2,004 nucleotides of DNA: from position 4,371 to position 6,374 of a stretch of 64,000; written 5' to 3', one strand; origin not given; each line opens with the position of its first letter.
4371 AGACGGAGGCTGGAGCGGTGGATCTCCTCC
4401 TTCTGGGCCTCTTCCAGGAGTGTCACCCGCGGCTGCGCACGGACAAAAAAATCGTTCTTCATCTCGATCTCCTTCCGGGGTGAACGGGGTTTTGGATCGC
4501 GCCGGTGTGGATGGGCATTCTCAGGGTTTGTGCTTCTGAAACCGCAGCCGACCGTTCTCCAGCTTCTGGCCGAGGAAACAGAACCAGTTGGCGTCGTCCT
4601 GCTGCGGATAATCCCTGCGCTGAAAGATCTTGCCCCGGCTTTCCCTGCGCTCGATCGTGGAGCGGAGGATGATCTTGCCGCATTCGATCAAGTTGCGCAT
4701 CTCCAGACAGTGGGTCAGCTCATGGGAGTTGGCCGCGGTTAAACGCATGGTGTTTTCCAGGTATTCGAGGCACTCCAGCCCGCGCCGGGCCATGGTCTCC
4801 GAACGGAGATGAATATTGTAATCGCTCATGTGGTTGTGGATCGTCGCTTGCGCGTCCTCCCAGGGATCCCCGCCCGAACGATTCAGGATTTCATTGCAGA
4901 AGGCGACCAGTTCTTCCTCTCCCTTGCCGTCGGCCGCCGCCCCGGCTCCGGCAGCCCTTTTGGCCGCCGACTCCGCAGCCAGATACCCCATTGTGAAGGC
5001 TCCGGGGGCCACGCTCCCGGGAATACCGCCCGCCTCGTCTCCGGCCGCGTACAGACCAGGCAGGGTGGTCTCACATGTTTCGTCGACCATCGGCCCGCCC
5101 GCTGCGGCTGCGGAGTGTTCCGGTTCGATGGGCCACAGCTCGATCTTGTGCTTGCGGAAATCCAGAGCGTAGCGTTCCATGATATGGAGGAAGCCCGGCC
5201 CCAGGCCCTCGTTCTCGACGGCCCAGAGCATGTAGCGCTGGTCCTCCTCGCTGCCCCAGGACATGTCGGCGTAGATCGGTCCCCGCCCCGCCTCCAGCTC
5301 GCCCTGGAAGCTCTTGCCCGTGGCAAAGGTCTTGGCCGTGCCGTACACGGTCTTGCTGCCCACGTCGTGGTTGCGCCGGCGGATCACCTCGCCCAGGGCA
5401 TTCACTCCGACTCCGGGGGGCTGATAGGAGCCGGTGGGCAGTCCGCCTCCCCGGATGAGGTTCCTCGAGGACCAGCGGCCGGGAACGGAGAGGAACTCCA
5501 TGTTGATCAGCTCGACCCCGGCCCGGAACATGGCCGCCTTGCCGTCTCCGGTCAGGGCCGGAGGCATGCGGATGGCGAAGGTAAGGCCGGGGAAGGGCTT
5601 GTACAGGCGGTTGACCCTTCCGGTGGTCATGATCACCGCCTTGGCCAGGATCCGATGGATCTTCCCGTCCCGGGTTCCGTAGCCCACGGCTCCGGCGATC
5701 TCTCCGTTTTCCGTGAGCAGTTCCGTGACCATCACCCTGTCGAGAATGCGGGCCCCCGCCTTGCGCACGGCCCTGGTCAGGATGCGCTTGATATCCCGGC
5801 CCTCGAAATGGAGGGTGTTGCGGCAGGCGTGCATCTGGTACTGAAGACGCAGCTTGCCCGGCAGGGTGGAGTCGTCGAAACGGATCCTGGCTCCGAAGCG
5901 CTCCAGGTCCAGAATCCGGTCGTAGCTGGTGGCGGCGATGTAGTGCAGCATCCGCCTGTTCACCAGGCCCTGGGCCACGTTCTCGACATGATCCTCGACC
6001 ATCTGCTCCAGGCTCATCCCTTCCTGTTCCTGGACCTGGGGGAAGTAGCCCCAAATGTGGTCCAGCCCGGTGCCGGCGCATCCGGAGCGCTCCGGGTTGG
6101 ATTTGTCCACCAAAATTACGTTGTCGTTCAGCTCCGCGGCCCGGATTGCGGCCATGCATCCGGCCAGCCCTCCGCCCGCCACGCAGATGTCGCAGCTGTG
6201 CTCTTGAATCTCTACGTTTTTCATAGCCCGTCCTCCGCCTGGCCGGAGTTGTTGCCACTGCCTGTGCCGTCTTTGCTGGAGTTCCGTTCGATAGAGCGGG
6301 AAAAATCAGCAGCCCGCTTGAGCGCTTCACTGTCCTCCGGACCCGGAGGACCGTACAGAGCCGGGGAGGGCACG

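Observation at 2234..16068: Divergent double-MttB locus with no corrinoid partner, wired to an AprAB-like flavoprotein/ferredoxin pair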

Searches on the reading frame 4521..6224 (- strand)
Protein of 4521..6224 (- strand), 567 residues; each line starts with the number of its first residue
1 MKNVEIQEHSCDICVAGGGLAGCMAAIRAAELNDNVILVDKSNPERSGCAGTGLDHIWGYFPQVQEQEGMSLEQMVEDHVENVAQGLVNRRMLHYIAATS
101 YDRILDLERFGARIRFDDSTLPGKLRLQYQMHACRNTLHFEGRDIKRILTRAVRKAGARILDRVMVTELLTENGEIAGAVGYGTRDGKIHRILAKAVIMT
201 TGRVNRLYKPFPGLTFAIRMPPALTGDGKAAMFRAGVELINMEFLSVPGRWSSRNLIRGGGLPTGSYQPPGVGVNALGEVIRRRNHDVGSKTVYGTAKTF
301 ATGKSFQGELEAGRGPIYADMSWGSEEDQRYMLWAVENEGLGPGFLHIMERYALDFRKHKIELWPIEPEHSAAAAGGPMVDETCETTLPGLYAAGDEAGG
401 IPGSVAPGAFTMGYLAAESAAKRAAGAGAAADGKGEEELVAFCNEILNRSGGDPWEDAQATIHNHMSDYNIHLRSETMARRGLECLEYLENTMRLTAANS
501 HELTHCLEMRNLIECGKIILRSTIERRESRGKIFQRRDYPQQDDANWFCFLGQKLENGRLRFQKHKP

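Call 3: search_protein_families(library=pfam, proteins=[window:4521-6224:-], max_evalue=0.01)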
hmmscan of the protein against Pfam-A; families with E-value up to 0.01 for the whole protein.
window:4521-6224:- (567 aa): 7 families
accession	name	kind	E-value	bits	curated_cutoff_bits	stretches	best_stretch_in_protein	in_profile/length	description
PF00890.30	FAD_binding_2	-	1.2e-33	117.3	20.4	1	12-401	1-402/414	FAD binding domain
PF01266.30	DAO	-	2.7e-11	44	27.9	1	12-202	1-203/353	FAD dependent oxidoreductase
PF02910.25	Succ_DH_flav_C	-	5e-11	43.1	20.8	1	499-549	47-96/130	Fumarate reductase flavoprotein C-term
PF07992.20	Pyr_redox_2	-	5.6e-10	39.5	26.1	1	12-49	2-35/291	Pyridine nucleotide-disulphide oxidoreductase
PF12831.13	FAD_oxidored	-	3.5e-08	33.6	27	1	12-202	1-145/416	FAD dependent oxidoreductase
PF01134.28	GIDA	-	0.00011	21.9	22.1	1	12-41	1-30/391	Glucose inhibited division protein A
PF03486.20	HI0933_like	-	0.00026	21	50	1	12-43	2-33/244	HI0933-like protein Rossmann domain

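Call 10: search_protein_families(library=ncbifam, proteins=[window:4521-6224:-], max_evalue=0.001)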
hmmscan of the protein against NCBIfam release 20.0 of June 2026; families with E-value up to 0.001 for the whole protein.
window:4521-6224:- (567 aa): 48 families (the best 25 are shown)
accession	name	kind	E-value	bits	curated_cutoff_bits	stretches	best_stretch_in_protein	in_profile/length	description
NF006131.0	PRK08275.1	equivalog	1.6e-74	251.2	587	1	3-564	3-549/577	fumarate reductase/succinate dehydrogenase flavoprotein subunit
NF005331.0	PRK06854.1-2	equivalog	1.7e-63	215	557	1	3-561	2-546/563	adenylyl-sulfate reductase subunit alpha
NF010374.0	PRK13800.1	equivalog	3.6e-56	190.9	1196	1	7-564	10-554/898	fumarate reductase/succinate dehydrogenase flavoprotein subunit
NF004900.0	PRK06263.1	equivalog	2.4e-44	151.9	718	2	7-245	4-231/546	fumarate reductase (CoM/CoB) subunit TfrA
TIGR01812.1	sdhA_frdA_Gneg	subfamily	1.9e-35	122.4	567.3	2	12-245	1-224/568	succinate dehydrogenase or fumarate reductase, flavoprotein subunit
NF005867.0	PRK07804.1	equivalog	7.6e-31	107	639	2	8-245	16-245/548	L-aspartate oxidase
TIGR02061.1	aprA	equivalog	1.2e-30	106.6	641.75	2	12-252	1-242/616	adenylyl-sulfate reductase subunit alpha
NF004724.0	PRK06069.1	subfamily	9e-30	103.4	826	1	10-548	5-546/577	succinate dehydrogenase/fumarate reductase flavoprotein subunit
NF005866.0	PRK07803.1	equivalog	5.5e-29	100.8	819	2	4-245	2-246/631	fumarate reductase/succinate dehydrogenase flavoprotein subunit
NF004613.0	PRK05945.1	equivalog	6.1e-28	97.7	824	2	11-246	4-231/575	succinate dehydrogenase/fumarate reductase flavoprotein subunit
TIGR00551.1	nadB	equivalog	1.5e-27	96.5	452.75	2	9-245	1-222/489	L-aspartate oxidase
TIGR01176.1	fum_red_Fp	equivalog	1.7e-27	96.3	932.7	2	11-245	4-228/580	fumarate reductase (quinol) flavoprotein subunit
NF006686.0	PRK09231.1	equivalog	3e-26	92.1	854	2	7-245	2-230/598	fumarate reductase (quinol) flavoprotein subunit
TIGR01816.1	sdhA_forward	equivalog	1.5e-25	89.4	727.35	2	9-245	1-233/584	succinate dehydrogenase flavoprotein subunit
NF006567.0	PRK09077.1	equivalog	1.5e-22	79.5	629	2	6-245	4-240/537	L-aspartate oxidase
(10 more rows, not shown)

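Call 13: find_homologous_proteins(query=window:4521-6224:-, max_evalue=1e-20)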
Query window:4521-6224:- (567 aa): 428 proteins with E <= 1e-20 among 8000 candidates; the best 120 are listed.
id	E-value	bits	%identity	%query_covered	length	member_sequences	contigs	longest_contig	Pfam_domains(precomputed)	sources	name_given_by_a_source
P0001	0.0e+0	1262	95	100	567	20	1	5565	PF01266.31,PF00890.31,PF07992.21,PF02910.26,PF12831.14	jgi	jgi:succinate dehydrogenase/fumarate reductase flavoprotein subunit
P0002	0.0e+0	1248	93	100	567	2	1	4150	PF01266.31,PF00890.31,PF07992.21,PF02910.26,PF01134.29,PF12831.14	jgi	-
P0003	0.0e+0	1246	93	100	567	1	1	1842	PF01266.31,PF00890.31,PF07992.21,PF02910.26,PF01134.29,PF12831.14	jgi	jgi:succinate dehydrogenase/fumarate reductase flavoprotein subunit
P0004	0.0e+0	1245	92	100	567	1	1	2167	PF01266.31,PF00890.31,PF07992.21,PF02910.26,PF01134.29,PF12831.14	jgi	-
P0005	0.0e+0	1221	91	100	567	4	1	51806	PF01266.31,PF00890.31,PF07992.21,PF03486.21,PF02910.26,PF01134.29,PF12831.14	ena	-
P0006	0.0e+0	1212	91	100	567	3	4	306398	PF01266.31,PF00890.31,PF07992.21,PF03486.21,PF02910.26,PF01134.29,PF12831.14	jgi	jgi:succinate dehydrogenase/fumarate reductase flavoprotein subunit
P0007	0.0e+0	1209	89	100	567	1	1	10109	PF01266.31,PF00890.31,PF07992.21,PF03486.21,PF02910.26,PF01134.29,PF12831.14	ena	-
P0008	0.0e+0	1208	90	100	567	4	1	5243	PF01266.31,PF00890.31,PF07992.21,PF03486.21,PF02910.26,PF12831.14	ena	-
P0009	0.0e+0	1205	91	100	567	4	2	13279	PF01266.31,PF00890.31,PF07992.21,PF02910.26,PF12831.14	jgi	jgi:succinate dehydrogenase/fumarate reductase flavoprotein subunit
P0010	0.0e+0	1204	90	100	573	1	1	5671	PF01266.31,PF00890.31,PF07992.21,PF03486.21,PF02910.26,PF12831.14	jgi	jgi:succinate dehydrogenase/fumarate reductase flavoprotein subunit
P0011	0.0e+0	1202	89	100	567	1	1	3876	PF01266.31,PF00890.31,PF07992.21,PF03486.21,PF02910.26,PF01134.29,PF12831.14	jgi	-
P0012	0.0e+0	1202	89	100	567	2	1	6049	PF01266.31,PF00890.31,PF07992.21,PF02910.26,PF12831.14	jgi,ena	-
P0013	0.0e+0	1201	89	100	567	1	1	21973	PF01266.31,PF00890.31,PF07992.21,PF03486.21,PF02910.26,PF01134.29,PF12831.14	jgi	-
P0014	0.0e+0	1188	89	100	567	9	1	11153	PF01266.31,PF00890.31,PF07992.21,PF02910.26,PF12831.14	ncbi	-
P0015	0.0e+0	1177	88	100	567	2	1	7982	PF01266.31,PF00890.31,PF07992.21,PF02910.26,PF01134.29,PF12831.14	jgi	-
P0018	0.0e+0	1152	85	100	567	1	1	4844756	PF01266.31,PF00890.31,PF07992.21,PF02910.26,PF12831.14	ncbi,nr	ncbi:MAG: FAD-dependent oxidoreductase [Spirochaetaceae bacterium]|nr:MAG: FAD-dependent oxidoreduct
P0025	0.0e+0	1045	77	100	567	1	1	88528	PF01266.31,PF00890.31,PF07992.21,PF02910.26,PF01134.29,PF12831.14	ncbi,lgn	-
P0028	7.5e-296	1000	74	100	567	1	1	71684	PF01266.31,PF00890.31,PF07992.21,PF02910.26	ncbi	-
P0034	1.0e-281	954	71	100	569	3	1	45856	PF01266.31,PF00890.31,PF07992.21,PF02910.26,PF12831.14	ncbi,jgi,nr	ncbi:MAG: hypothetical protein DRP87_00910 [Spirochaetes bacterium]|nr:MAG: hypothetical protein DRP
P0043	1.0e-272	924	69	100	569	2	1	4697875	PF01266.31,PF00890.31,PF07992.21,PF02910.26,PF12831.14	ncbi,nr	ncbi:MAG: FAD-dependent oxidoreductase [Deltaproteobacteria bacterium]|nr:MAG: FAD-dependent oxidore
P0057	2.0e-262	890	66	100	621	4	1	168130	PF01266.31,PF00890.31,PF07992.21,PF01262.28,PF02910.26,PF12831.14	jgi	-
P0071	1.4e-249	847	64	100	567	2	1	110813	PF01266.31,PF00890.31,PF07992.21,PF02910.26,PF01134.29,PF12831.14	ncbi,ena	-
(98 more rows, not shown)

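Call 14: find_encoding_contigs(protein=P0018, flank=10000, max_places=3)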
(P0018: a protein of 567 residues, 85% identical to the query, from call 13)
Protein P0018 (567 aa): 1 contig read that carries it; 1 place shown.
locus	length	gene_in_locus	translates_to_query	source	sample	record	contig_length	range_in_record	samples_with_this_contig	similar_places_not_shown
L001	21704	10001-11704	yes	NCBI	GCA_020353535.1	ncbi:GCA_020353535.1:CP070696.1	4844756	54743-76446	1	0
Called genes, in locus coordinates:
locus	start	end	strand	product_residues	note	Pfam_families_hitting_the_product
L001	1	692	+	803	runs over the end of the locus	PF01315:Ald_Xan_dh_C, PF02738:MoCoBD_1, PF20256:MoCoBD_2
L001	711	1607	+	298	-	PF00941:FAD_binding_5, PF03450:CO_deh_flav_C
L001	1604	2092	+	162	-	PF00111:Fer2, PF13085:Fer2_3 (faint), PF01799:Fer2_2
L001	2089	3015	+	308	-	PF02729:OTCace_N, PF00185:OTCace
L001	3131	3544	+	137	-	-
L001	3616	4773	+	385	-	PF13173:AAA_14, PF13635:DUF4143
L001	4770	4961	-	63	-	PF02416:TatA_B_E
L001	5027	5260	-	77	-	PF02416:TatA_B_E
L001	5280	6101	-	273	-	PF00902:TatC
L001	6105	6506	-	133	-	PF06253:MTTB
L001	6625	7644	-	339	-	-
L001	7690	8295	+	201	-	PF00149:Metallophos, PF12850:Metallophos_2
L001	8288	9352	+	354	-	PF01037:AsnC_trans_reg (weak)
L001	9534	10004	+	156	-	PF00037:Fer4 (weak), PF13237:Fer4_10 (weak), PF12838:Fer4_7, PF13187:Fer4_9 (weak), PF13484:Fer4_16 (faint)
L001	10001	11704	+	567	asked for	PF00890:FAD_binding_2, PF01266:DAO, PF07992:Pyr_redox_2 (faint), PF12831:FAD_oxidored, PF02910:Succ_DH_flav_C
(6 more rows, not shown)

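Call 15: find_encoding_contigs(protein=P0043, flank=10000, max_places=3)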
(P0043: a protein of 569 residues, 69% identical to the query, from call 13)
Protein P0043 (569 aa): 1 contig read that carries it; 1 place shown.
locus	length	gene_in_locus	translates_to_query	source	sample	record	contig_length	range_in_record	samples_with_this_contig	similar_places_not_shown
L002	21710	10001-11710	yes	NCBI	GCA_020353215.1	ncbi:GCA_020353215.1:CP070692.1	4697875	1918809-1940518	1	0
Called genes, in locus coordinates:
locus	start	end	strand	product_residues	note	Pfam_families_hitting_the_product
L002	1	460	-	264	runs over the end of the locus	PF00005:ABC_tran, PF02463:SMC_N (faint), PF13304:AAA_21 (faint)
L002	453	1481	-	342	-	PF01032:FecCD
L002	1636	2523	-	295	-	PF06180:CbiK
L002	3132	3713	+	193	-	PF00440:TetR_N, PF16925:TetR_C_13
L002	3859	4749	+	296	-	PF00561:Abhydrolase_1 (weak), PF12146:Hydrolase_4, PF12697:Abhydrolase_6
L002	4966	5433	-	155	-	PF00027:cNMP_binding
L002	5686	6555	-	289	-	PF00590:TP_methylase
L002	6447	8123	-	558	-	PF00590:TP_methylase, PF11760:CbiG_N, PF11761:CbiG_mid, PF01890:CbiG_C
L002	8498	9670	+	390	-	PF00155:Aminotran_1_2, PF00266:Aminotran_5 (weak), PF01041:DegT_DnrJ_EryC1 (weak)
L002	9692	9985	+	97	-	PF00037:Fer4 (faint), PF13237:Fer4_10 (weak), PF14697:Fer4_21 (weak), PF12838:Fer4_7 (weak), PF13187:Fer4_9 (weak), PF13484:Fer4_16 (faint)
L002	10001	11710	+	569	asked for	PF00890:FAD_binding_2, PF01266:DAO, PF07992:Pyr_redox_2 (faint), PF12831:FAD_oxidored (weak), PF02910:Succ_DH_flav_C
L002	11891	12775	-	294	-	PF00528:BPD_transp_1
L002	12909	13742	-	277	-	PF00497:SBP_bac_3, PF10613:Lig_chan-Glu_bd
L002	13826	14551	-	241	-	PF00005:ABC_tran, PF13304:AAA_21 (faint), PF13401:AAA_22 (weak), PF02463:SMC_N (weak)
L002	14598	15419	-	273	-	PF00528:BPD_transp_1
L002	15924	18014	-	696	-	PF04879:Molybdop_Fe4S4, PF00384:Molybdopterin, PF01568:Molydop_binding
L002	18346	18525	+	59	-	-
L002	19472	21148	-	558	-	PF03320:FBPase_glpX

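Call 16: find_encoding_contigs(protein=P0057, flank=10000, max_places=3)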
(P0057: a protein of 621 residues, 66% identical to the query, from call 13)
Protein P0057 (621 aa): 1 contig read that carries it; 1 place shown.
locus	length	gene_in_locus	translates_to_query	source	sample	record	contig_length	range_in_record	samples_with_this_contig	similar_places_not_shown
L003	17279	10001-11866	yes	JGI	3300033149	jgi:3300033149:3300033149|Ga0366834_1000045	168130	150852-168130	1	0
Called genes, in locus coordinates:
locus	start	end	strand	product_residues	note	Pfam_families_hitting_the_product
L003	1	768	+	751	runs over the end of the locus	PF02310:B12-binding, PF04055:Radical_SAM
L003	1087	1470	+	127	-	PF02579:Nitro_FeMo-Co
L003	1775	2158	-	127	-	-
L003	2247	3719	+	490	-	PF00474:SSF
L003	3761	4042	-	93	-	-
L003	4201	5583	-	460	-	PF05369:MtmB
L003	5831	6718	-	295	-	PF09084:NMT1, PF13379:NMT1_2, PF12974:Phosphonate-bd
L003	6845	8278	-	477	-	PF06253:MTTB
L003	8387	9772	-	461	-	PF01565:FAD_binding_4, PF02913:FAD-oxidase_C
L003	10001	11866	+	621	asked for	PF01262:AlaDh_PNT_C (weak), PF00890:FAD_binding_2, PF01266:DAO, PF07992:Pyr_redox_2 (faint), PF12831:FAD_oxidored (faint), PF02910:Succ_DH_flav_C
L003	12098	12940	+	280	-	PF00497:SBP_bac_3, PF10613:Lig_chan-Glu_bd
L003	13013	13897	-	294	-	PF00528:BPD_transp_1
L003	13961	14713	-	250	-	PF00005:ABC_tran, PF13304:AAA_21 (faint), PF13401:AAA_22 (faint), PF02463:SMC_N (weak)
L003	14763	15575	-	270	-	PF00528:BPD_transp_1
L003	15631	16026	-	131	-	PF00903:Glyoxalase, PF13669:Glyoxalase_4, PF18029:Glyoxalase_6 (weak)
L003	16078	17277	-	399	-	PF00890:FAD_binding_2 (weak), PF02910:Succ_DH_flav_C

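Call 17: find_encoding_contigs(protein=P0071, flank=10000, max_places=3)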
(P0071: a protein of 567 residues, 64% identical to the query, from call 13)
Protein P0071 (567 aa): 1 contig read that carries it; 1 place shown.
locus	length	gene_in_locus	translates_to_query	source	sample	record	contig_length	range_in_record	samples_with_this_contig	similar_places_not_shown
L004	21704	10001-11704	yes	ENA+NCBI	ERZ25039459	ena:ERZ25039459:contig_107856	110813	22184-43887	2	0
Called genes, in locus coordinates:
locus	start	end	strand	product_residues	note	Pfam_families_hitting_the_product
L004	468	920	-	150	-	PF03747:ADP_ribosyl_GH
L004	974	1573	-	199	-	PF03747:ADP_ribosyl_GH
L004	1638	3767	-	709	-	PF03747:ADP_ribosyl_GH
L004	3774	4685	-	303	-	PF01156:IU_nuc_hydro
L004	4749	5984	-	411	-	PF06253:MTTB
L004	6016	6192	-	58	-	-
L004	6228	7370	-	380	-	PF03747:ADP_ribosyl_GH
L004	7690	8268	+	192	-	PF12844:HTH_19, PF13560:HTH_31, PF01381:HTH_3, PF13443:HTH_26 (weak), PF07883:Cupin_2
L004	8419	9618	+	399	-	PF00155:Aminotran_1_2, PF00266:Aminotran_5 (weak), PF01041:DegT_DnrJ_EryC1 (weak)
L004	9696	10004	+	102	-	PF00037:Fer4 (faint), PF13237:Fer4_10, PF12838:Fer4_7 (weak), PF13187:Fer4_9, PF13484:Fer4_16 (faint)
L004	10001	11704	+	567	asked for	PF00890:FAD_binding_2, PF01134:GIDA (faint), PF01266:DAO, PF07992:Pyr_redox_2 (faint), PF12831:FAD_oxidored (weak), PF02910:Succ_DH_flav_C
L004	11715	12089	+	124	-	PF00903:Glyoxalase, PF13669:Glyoxalase_4 (weak)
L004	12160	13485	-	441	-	PF20695:UbiD_N, PF01977:UbiD, PF20696:UbiD_C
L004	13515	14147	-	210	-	PF13560:HTH_31, PF01381:HTH_3, PF12844:HTH_19, PF13443:HTH_26, PF07883:Cupin_2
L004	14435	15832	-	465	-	PF03972:MmgE_PrpD_N, PF19305:MmgE_PrpD_C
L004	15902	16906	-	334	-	PF12837:Fer4_6 (faint), PF12838:Fer4_7, PF13187:Fer4_9 (weak), PF14697:Fer4_21, PF00037:Fer4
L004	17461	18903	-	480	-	PF06253:MTTB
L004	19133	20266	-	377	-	PF02746:MR_MLE_N, PF13378:MR_MLE_C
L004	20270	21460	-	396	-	PF03972:MmgE_PrpD_N, PF19305:MmgE_PrpD_C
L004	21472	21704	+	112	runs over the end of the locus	-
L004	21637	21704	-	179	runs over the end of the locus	PF00528:BPD_transp_1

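Call 18: find_encoding_contigs(protein=P0034, flank=10000, max_places=3)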
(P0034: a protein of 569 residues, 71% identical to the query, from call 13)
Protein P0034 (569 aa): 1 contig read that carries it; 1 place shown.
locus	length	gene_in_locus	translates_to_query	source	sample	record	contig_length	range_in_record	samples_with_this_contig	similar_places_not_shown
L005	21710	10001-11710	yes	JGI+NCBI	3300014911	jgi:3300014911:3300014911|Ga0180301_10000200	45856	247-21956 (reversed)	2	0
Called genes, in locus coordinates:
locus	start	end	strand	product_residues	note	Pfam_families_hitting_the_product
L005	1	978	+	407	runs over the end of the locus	PF03687:UPF0164, PF00515:TPR_1 (faint), PF07719:TPR_2 (faint)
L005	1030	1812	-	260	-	-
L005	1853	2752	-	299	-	PF12796:Ank_2, PF13606:Ank_3 (faint), PF13857:Ank_5 (weak), PF12796:Ank_2, PF13637:Ank_4 (weak), PF13857:Ank_5, PF00023:Ank (weak)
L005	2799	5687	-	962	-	PF07733:DNA_pol3_alpha, PF17657:DNA_pol3_finger, PF14579:HHH_6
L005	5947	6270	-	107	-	PF01371:Trp_repressor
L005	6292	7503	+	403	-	PF00155:Aminotran_1_2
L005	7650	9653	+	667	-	PF04879:Molybdop_Fe4S4, PF00384:Molybdopterin, PF01568:Molydop_binding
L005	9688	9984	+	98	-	PF00037:Fer4 (weak), PF12837:Fer4_6 (faint), PF13237:Fer4_10, PF14697:Fer4_21 (faint), PF12838:Fer4_7, PF13187:Fer4_9, PF13484:Fer4_16 (faint)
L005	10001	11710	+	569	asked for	PF00890:FAD_binding_2, PF01266:DAO, PF07992:Pyr_redox_2 (faint), PF12831:FAD_oxidored (weak), PF02910:Succ_DH_flav_C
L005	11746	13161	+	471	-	PF06253:MTTB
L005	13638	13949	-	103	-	-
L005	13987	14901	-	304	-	PF09084:NMT1, PF13379:NMT1_2, PF12974:Phosphonate-bd (weak)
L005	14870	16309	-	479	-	PF06253:MTTB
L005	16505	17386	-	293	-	PF00528:BPD_transp_1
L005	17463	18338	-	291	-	PF00497:SBP_bac_3, PF10613:Lig_chan-Glu_bd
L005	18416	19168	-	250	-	PF02463:SMC_N (faint), PF00005:ABC_tran, PF09818:ABC_ATPase (faint), PF13401:AAA_22 (weak), PF13304:AAA_21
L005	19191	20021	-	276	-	PF00528:BPD_transp_1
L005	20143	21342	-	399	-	PF01546:Peptidase_M20, PF07687:M20_dimer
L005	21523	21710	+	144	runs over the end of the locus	?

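Call 21: search_solved_structures(query=window:4521-6224:-, max_evalue=1e-10)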
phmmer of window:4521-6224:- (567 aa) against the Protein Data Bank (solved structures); distinct sequences matched with E-value up to 1e-10: 27.
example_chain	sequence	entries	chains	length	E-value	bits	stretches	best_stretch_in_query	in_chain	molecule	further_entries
8a8o_A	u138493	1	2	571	3.1e-47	164.5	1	7-555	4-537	Alpha-subunit of the PAPS reductase from Methanothermococcus thermolithotrophicus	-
1jnr_A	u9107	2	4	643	7.7e-28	100.4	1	10-302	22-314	adenylylsulfate reductase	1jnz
2fja_A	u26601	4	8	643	3.2e-27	98.4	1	10-302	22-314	adenylylsulfate reductase, subunit A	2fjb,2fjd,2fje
7d6v_A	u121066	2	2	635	1e-18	70.3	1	5-246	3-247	Succinate dehydrogenase subunit A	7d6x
9lig_A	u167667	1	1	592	1.1e-17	66.9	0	6-267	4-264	Succinate dehydrogenase [ubiquinone] flavoprotein subunit, mitochondrial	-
9kps_A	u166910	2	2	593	1.1e-17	66.9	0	6-267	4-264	Succinate dehydrogenase [ubiquinone] flavoprotein subunit, mitochondrial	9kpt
9kq3_A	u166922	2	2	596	1.2e-17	66.8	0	6-267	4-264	Succinate dehydrogenase [ubiquinone] flavoprotein subunit, mitochondrial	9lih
9qdl_A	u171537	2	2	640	1.4e-17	66.5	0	6-267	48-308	Succinate dehydrogenase [ubiquinone] flavoprotein subunit, mitochondrial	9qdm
3gyx_A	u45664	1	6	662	1.6e-17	66.4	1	6-253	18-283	Adenylylsulfate Reductase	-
1knp_A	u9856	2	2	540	2.5e-16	62.4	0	6-245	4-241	L-aspartate oxidase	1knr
1chu_A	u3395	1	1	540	2.6e-16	62.4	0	6-245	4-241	PROTEIN (L-ASPARTATE OXIDASE)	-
6lum_A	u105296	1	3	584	1.2e-15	60.2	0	6-245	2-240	Succinate dehydrogenase subunit A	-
3p4p_A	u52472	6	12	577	2e-14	56.2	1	7-548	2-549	Fumarate reductase flavoprotein subunit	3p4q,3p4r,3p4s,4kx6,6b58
5vpn_A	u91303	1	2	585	2.1e-14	56.1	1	7-548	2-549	Fumarate reductase flavoprotein subunit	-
3cir_A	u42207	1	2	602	2.6e-14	55.8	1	7-548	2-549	Fumarate reductase flavoprotein subunit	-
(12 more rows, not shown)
